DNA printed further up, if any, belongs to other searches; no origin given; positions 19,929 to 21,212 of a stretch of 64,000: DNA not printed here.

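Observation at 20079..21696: Split HipA toxin-antitoxin (HipB-HipS-HipT architecture) inserted in the glycan locus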

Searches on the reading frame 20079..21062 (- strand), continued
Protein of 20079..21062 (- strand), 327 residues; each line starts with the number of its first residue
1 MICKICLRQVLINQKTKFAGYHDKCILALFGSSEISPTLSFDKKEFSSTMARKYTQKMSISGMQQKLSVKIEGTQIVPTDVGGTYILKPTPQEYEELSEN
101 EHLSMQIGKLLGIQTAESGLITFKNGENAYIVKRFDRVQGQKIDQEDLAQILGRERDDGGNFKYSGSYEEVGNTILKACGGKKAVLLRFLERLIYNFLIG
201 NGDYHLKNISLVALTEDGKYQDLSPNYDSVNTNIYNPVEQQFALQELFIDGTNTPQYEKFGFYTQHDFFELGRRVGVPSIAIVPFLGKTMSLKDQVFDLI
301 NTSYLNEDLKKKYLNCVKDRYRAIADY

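Call 34: find_related_loci(query=A1, collection=genome_contigs, flank=6000)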
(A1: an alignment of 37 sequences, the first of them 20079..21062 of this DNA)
Query A1 (327 aa) in genome_contigs; peptide patterns used: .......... (x = any residue, [..] = any of these).
322 stretches matched a pattern; 303 encode a relative of the query (tblastn E <= 1e-3); the best 80 are kept; 80 distinct loci.
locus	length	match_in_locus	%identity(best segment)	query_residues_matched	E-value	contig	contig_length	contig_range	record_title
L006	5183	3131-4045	50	3-321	3e-99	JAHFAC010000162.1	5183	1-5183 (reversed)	MAG: Bacteriovoracaceae bacterium isolate nzgw166 NODE_31304_length_5184_cov_2.423464, whole genome shotgun sequence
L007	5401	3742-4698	50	1-321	3e-99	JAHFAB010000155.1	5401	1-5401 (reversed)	MAG: Bacteriovoracaceae bacterium isolate nzgw165 NODE_13524_length_5402_cov_2.584738, whole genome shotgun sequence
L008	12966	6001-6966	46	1-324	1e-97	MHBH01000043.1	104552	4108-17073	MAG: Lentisphaerae bacterium GWF2_49_21 gwf2_scaffold_239, whole genome shotgun sequence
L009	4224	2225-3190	45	1-324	2e-95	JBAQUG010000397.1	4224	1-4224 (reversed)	MAG: Victivallales bacterium isolate MFD12006_ilm_asm_bin38 k127_154454, whole genome shotgun sequence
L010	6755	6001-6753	55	1-253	1e-89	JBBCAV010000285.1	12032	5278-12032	Bdellovibrionota bacterium FG-2 24156C00285.1, whole genome shotgun sequence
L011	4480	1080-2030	46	3-320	9e-89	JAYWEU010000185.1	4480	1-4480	MAG: Pseudobdellovibrionaceae bacterium isolate GL98_UP_concoct_80 GL98_UP_concoct_80_184, whole genome shotgun sequence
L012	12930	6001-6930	47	2-314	1e-87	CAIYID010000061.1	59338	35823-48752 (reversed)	MAG: uncultured Bdellovibrionales bacterium isolate Kiruna_bin-06382 genome assembly, contig: bin-06382:61/94, whole gen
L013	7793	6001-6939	46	1-313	2e-86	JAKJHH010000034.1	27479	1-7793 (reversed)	MAG: Verrucomicrobia bacterium isolate UR.bin179 NODE_34_length_27479_cov_2.804576, whole genome shotgun sequence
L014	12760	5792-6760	45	1-324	3e-86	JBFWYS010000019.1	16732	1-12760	MAG: Pseudobdellovibrionaceae bacterium isolate CA_2019_TPBS_17 NODE_14952_length_16732_cov_3.122373_TPBS, whole genome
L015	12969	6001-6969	43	1-324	5e-85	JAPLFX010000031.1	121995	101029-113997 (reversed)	MAG: Proteobacteria bacterium isolate LacPavin_0920_SED2_MAG_57_20 LacPavin_0920_SED2_scaffold_147500, whole genome shot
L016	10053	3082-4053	43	1-325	2e-84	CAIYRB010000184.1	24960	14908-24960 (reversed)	MAG: uncultured proteobacterium isolate Umea_bin-10125 genome assembly, contig: bin-10125:184/212, whole genome shotgun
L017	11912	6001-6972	43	3-325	1e-73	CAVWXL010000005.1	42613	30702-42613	MAG: uncultured Gammaproteobacteria bacterium isolate MFD03551.bin.2.83 genome assembly, contig: contig_19222, whole gen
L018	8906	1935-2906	42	3-325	2e-71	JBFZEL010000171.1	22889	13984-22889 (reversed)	MAG: Lysobacterales bacterium isolate PPR_0586 k121_5349982, whole genome shotgun sequence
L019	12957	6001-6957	42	3-324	1e-70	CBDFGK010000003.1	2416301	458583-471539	MAG: Halieaceae bacterium isolate fd9141fe-22cf-4887-b29a-07f7446957af genome assembly, contig: contig_3, whole genome s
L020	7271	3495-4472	41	3-324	5e-71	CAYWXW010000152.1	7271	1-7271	MAG TPA_asm: uncultured Porticoccaceae bacterium isolate binchicken_co405_56 genome assembly, contig: NODE_15770_length_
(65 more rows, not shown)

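Call 38: predict_structure(alignment_id=A1)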
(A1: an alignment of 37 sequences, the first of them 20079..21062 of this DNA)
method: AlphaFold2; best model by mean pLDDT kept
length: 327 residues; sequences in the alignment: 37
mean_pLDDT: 92.7   pTM: 0.92
mean pLDDT of the five models: 92.7, 92.5, 92.3, 91.6, 90.2
residues with pLDDT >= 90: 262; 70-90: 54; 50-70: 6; < 50: 5
segments of 3 or more residues with pLDDT < 50: 57-61
pLDDT, mean of each block of 10 residues (from residue 1): 96 88 97 97 85 58 79 94 93 94 98 98 97 91 93 87 92 98 98 98 94 96 96 89 90 93 95 97 97 98 98 97 85
secondary structure, 60 per line:
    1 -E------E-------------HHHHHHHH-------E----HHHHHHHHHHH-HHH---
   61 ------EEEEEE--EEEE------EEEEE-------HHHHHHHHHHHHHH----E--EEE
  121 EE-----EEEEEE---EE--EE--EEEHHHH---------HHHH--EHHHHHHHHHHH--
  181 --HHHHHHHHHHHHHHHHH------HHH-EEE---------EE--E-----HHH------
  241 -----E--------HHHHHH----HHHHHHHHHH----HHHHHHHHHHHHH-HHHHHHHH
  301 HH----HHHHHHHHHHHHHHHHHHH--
elements in order: H23-30 H43-53 E67-72 E75-78 E85-89 H97-110 E118-122 E128-133 E145-147 H148-151 H161-164 H168-178 H183-199 E210-212 H255-260 H265-274 H279-291 H293-302 H307-325

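Call 42: fold_search(model_id=the predicted structure, library=pdb)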
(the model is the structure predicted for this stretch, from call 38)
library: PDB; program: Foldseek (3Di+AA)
matches with E <= 10: 493; with E <= 0.001: 44
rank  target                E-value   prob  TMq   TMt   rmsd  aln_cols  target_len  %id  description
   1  7wcf                  4.3e-24  1.00  0.83  0.85   3.1       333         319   28  Crystal structure of the kinase with AMP-PNP (released 2022-06-29)
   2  7vkc                  7.2e-24  1.00  0.83  0.86   3.1       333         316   28  Crystal structure of a bacterial Ser/Thr kinase (released 2022-06-29)
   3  7ab4_C                3.2e-23  1.00  0.87  0.84   4.1       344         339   25  Crystal structure of the Escherichia coli toxin-antitoxin system HipBST (HipT S59A) (released 2022-01-12)
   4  7ab4_F                3.8e-23  1.00  0.86  0.83   4.3       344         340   26  Crystal structure of the Escherichia coli toxin-antitoxin system HipBST (HipT S59A) (released 2022-01-12)
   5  7ab5_F                1.3e-22  1.00  0.87  0.84   4.2       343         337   25  Crystal structure of the Escherichia coli toxin-antitoxin system HipBST (HipT D233Q) (released 2022-01-12)
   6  7ab3_C                1.8e-22  1.00  0.86  0.84   4.2       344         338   26  Crystal structure of the Escherichia coli toxin-antitoxin system HipBST (HipT S57A) (released 2022-01-12)
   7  7ab3_F                4.4e-22  1.00  0.87  0.85   4.1       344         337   25  Crystal structure of the Escherichia coli toxin-antitoxin system HipBST (HipT S57A) (released 2022-01-12)
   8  7ab5_C                5.2e-22  1.00  0.87  0.85   4.1       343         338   25  Crystal structure of the Escherichia coli toxin-antitoxin system HipBST (HipT D233Q) (released 2022-01-12)
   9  8ezr_B                1.0e-20  1.00  0.70  0.83   4.1       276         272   32  Crystal structure of the HipS(Lp)-HipT(Lp) complex from Legionella pneumophila, native protein (released 2023-09-27)
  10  8ezs_B                1.1e-20  1.00  0.70  0.85   2.9       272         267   31  Crystal structure of the HipS(Lp)-HipT(Lp) complex from Legionella pneumophila, Sel-met protein (released 2023-09-27)
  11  7vkb_A                4.5e-20  1.00  0.69  0.85   3.6       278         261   31  Crystal structure of the a bacterial kinase complex (released 2022-06-29)
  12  4pu5                  1.6e-13  1.00  0.64  0.49   4.5       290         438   23  Shewanella oneidensis Toxin Antitoxin System Toxin Protein HipA Bound with AMPPNP and Mg (released 2014-08-06)
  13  4pu4_B                9.3e-13  1.00  0.62  0.49   5.4       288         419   23  Shewanella oneidensis MR-1 Toxin Antitoxin System HipA, HipB and its operator DNA complex (space group P21) (released 2014-08-06)
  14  3dnt_A                1.9e-12  1.00  0.67  0.53   3.5       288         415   19  structures of MDT proteins (released 2009-01-27)
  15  3dnu                  1.9e-12  1.00  0.64  0.52   9.4       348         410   18  structure of MDT protein (released 2009-01-27)
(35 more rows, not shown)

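Call 50: search_protein_families(library=padloc, proteins=[window:20079-21062:-], max_evalue=0.01)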
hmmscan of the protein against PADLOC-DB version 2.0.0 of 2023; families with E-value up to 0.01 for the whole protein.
window:20079-21062:- (327 aa): 2 families
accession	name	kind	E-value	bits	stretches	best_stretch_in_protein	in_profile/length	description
PDLC04340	PDC-M03A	-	5.2e-08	30.7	1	84-231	34-169/280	-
PDLC04339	PDC-M03A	-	7e-06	23.6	1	101-229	51-174/293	-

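Call 54: search_dna_similar(query=window:20079-21062:-, collection=plasmids, mode=protein, max_evalue=1e-10, max_rows=15)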
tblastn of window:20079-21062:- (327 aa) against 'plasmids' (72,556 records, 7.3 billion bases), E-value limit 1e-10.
Records with a match: 346; places in all: 379; records where one place covers at least 80% of the query: 41.
Best place of each record, by identity: <60% 346.
By first word of the organism name: Sinorhizobium 53; Rhizobium 53; Agrobacterium 37; Acinetobacter 24; Bradyrhizobium 20; Novosphingobium 9; Shinella 8; Mesorhizobium 8; Azospirillum 6; Sulfitobacter 6; and 73 more.
By predicted mobility (MOB-suite, as given by PLSDB): non-mobilizable 161; conjugative 137; mobilizable 48.
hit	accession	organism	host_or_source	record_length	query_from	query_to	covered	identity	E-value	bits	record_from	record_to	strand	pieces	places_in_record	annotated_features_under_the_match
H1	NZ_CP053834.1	Arcobacter cloacae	cell culture,Sewage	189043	6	324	98%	36.2%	3e-43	166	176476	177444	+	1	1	HipA domain-containing protein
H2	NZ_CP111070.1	Chondrinema litorale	Seaweed,red alga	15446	16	316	92%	37.1%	1e-47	179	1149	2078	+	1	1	HipA domain-containing protein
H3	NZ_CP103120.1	Bacteroides thetaiotaomicron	Homo sapiens,cell culture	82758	37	313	85%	38.6%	1e-40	158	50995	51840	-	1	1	HipA domain-containing protein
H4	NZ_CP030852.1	Runella rosea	Whole organism,fresh water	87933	1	320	98%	33.1%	9e-33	135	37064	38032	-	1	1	HipA domain-containing protein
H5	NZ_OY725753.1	Parabacteroides distasonis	-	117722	37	313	85%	37.9%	1e-40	158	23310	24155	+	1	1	HipA domain-containing protein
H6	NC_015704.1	Runella slithyformis DSM 19594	fresh water lake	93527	15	320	94%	33.6%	3e-37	148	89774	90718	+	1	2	HipA domain-containing protein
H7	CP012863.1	Persicobacter sp. JZB09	cell culture,soil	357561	3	324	98%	31.9%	6e-39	153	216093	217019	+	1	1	record has no annotation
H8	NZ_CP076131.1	Flammeovirga kamogawensis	single bacterial isolate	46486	21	324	93%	33.7%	3e-36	145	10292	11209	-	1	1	HipA domain-containing protein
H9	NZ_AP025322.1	Fulvitalea axinellae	-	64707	29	324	91%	33.8%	4e-35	142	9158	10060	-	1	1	HipA domain-containing protein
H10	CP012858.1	Persicobacter sp. JZB09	cell culture,soil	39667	58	324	82%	37.2%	6e-35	142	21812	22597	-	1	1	record has no annotation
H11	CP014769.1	Hymenobacter psoromatis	Lichen,single cell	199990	21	321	92%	31.3%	2e-33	137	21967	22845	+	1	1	toxin HipA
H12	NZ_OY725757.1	Parabacteroides distasonis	-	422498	3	320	97%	28.7%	1e-32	135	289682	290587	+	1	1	HipA domain-containing protein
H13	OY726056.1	Phocaeicola massiliensis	-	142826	21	313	90%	30.2%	2e-27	120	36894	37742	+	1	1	record has no annotation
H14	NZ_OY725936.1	Bacteroides finegoldii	-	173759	3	320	97%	27.8%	2e-30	128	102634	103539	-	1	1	HipA domain-containing protein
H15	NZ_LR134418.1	Legionella adelaidensis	environmental,Cooling tower water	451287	57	324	82%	32.8%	1e-26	117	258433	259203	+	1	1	lpg2370 family Dot/Icm T4SS effector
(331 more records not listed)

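Call 55: search_dna_similar(query=window:20079-21062:-, collection=phages, mode=protein, max_evalue=1e-10, max_rows=10)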
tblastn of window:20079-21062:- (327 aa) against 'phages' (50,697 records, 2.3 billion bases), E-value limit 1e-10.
No match.

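Call 62: get_annotated_region(hit=H15, flank=1500)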
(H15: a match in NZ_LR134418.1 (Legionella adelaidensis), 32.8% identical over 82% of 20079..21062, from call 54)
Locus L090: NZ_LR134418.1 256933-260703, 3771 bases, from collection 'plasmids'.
description: Legionella adelaidensis strain NCTC12735 plasmid 9, complete sequence
organism: Legionella adelaidensis (NCBI taxid 45056)
taxonomy: Bacteria; Pseudomonadota; Gammaproteobacteria; Legionellales; Legionellaceae; Legionella; Legionella adelaidensis
host: -; source: environmental,Cooling tower water; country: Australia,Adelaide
typing (MOB-suite, as given by PLSDB): non-mobilizable
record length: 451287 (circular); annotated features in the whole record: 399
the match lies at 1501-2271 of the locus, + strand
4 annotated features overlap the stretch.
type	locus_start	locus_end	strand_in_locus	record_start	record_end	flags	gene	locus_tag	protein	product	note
CDS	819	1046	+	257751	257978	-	-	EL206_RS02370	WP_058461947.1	helix-turn-helix transcriptional regulator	-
CDS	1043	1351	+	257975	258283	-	-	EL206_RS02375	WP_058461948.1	HipA N-terminal domain-containing protein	-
CDS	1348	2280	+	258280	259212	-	-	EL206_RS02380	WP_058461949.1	lpg2370 family Dot/Icm T4SS effector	-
CDS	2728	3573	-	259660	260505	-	-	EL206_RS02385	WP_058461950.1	class I SAM-dependent methyltransferase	-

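Call 63: get_annotated_region(hit=H1, flank=2500)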
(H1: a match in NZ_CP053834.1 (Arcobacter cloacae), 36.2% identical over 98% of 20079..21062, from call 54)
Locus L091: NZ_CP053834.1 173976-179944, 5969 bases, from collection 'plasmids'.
description: Arcobacter cloacae strain LMG 26153 plasmid pACLO, complete sequence
organism: Arcobacter cloacae (NCBI taxid 1054034)
taxonomy: Bacteria; Campylobacterota; Epsilonproteobacteria; Campylobacterales; Arcobacteraceae; Arcobacter; Arcobacter cloacae
host: -; source: cell culture,Sewage; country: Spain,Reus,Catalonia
typing (MOB-suite, as given by PLSDB): non-mobilizable
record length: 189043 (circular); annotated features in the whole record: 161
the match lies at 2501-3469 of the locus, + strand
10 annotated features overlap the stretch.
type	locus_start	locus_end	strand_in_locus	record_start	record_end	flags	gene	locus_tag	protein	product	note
CDS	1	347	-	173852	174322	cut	-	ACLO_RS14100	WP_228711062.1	heme-binding protein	-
CDS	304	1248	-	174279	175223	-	-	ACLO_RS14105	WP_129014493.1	catechol 2,3-dioxygenase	GO:0009712 - catechol-containing compound metabolic process [Evidence IEA]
CDS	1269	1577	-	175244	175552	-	-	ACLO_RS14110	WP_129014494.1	2Fe-2S iron-sulfur cluster-binding protein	-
CDS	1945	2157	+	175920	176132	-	-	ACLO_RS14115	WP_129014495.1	helix-turn-helix transcriptional regulator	-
CDS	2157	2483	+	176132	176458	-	-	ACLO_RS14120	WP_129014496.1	HipA N-terminal domain-containing protein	-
CDS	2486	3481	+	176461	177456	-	-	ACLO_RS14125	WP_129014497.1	HipA domain-containing protein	-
CDS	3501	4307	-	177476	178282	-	-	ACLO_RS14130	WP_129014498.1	sulfite exporter TauE/SafE family protein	GO:0006810 - transport [Evidence IEA]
CDS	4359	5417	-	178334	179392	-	-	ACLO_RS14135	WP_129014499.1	2Fe-2S iron-sulfur cluster binding domain-containing protein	-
CDS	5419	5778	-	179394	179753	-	-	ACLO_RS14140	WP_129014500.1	phenol hydroxylase subunit P4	-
CDS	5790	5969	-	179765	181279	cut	-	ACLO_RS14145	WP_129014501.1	YHS domain-containing protein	-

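Call 66: search_protein_representatives(protein=window:20079-21062:-)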
Query: 327 residues. Proteins with E-value up to 0.001 (for the whole library): 4379; up to 1e-10: 1375; up to 1e-30: 161. The best 150 are listed.
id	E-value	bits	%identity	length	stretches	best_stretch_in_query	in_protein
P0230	1.1e-93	330.5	51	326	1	1-323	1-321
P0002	2.3e-93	329.5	50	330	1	1-322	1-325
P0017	6.3e-82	291.9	47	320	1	1-324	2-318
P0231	1.4e-77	277.6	45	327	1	1-323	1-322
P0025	8.1e-77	275.1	43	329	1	2-314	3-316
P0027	5.6e-76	272.4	42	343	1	2-324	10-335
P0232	4.4e-73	262.9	44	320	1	3-324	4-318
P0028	1.7e-72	260.9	41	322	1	1-322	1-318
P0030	7.0e-70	252.4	43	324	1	18-323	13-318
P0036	2.6e-67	243.9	54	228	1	2-227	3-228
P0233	3.0e-67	243.7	44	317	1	1-319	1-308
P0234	2.4e-66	240.7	43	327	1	3-321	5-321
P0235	1.1e-62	228.8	38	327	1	1-322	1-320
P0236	2.9e-62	227.3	40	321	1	3-321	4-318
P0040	4.5e-62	226.7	38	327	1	1-325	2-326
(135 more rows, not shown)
